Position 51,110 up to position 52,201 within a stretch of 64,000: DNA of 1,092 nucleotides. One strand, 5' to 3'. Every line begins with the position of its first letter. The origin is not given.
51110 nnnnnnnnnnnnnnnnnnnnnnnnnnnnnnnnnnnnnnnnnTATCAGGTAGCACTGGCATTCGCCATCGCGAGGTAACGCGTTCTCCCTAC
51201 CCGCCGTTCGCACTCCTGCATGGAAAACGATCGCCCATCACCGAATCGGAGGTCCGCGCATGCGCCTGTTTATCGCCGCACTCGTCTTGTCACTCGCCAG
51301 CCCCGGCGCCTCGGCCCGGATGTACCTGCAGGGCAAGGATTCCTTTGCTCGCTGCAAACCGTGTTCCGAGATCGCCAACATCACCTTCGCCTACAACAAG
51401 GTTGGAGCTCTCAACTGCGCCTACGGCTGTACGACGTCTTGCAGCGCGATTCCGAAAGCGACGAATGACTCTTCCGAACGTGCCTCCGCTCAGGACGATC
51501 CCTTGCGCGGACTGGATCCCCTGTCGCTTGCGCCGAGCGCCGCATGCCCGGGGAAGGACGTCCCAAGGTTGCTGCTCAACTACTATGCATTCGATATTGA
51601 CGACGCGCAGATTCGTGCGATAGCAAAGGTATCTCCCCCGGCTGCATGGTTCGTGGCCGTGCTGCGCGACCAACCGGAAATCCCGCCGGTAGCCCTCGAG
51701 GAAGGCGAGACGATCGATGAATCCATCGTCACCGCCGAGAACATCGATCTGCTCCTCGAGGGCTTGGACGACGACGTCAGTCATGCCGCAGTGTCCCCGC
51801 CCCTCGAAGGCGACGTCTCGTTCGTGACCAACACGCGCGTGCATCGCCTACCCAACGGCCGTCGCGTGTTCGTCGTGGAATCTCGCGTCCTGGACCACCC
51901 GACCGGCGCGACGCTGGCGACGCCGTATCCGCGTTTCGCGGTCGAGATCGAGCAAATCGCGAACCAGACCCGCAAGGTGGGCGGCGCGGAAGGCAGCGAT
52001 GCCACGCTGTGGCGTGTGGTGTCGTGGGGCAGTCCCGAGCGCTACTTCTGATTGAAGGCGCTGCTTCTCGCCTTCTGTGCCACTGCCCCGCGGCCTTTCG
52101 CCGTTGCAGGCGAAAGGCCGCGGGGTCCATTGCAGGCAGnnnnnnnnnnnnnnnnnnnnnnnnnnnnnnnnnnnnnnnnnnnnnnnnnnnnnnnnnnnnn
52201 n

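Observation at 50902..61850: Two diverged direct copies of a 0.2-0.3 kb element bracket a roughly 10.5 kb adhesin / ECF sigma / Ser-Thr kinase module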

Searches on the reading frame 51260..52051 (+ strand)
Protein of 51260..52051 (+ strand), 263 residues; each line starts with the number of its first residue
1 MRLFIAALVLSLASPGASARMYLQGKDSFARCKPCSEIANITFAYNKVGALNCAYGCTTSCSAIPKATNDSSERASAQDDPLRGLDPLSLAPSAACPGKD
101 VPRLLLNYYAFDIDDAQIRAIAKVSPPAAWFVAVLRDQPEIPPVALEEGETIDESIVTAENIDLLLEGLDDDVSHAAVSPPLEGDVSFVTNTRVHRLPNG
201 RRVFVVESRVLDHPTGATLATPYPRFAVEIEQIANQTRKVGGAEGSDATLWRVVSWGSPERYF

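Call 9: search_protein_families(library=pfam, proteins=[window:51260-52051:+], max_evalue=0.01)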
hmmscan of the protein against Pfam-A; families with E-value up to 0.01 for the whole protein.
window:51260-52051:+ (263 aa): 0 families

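Call 13: search_protein_families(library=ncbifam, proteins=[window:51260-52051:+], max_evalue=1)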
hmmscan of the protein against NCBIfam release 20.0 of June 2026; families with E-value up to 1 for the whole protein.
window:51260-52051:+ (263 aa): 0 families

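Call 14: search_protein_families(library=phrogs, proteins=[window:51260-52051:+], max_evalue=1)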
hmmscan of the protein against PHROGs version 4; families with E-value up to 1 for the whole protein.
window:51260-52051:+ (263 aa): 0 families
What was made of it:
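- On P1 immI operon: No NCBIfam, Pfam or PHROG hit (calls 9, 13, 14).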

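Call 53: search_protein_families(library=padloc, proteins=[window:51260-52051:+], max_evalue=0.001)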
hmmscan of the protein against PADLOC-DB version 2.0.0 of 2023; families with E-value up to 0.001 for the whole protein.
window:51260-52051:+ (263 aa): 0 families
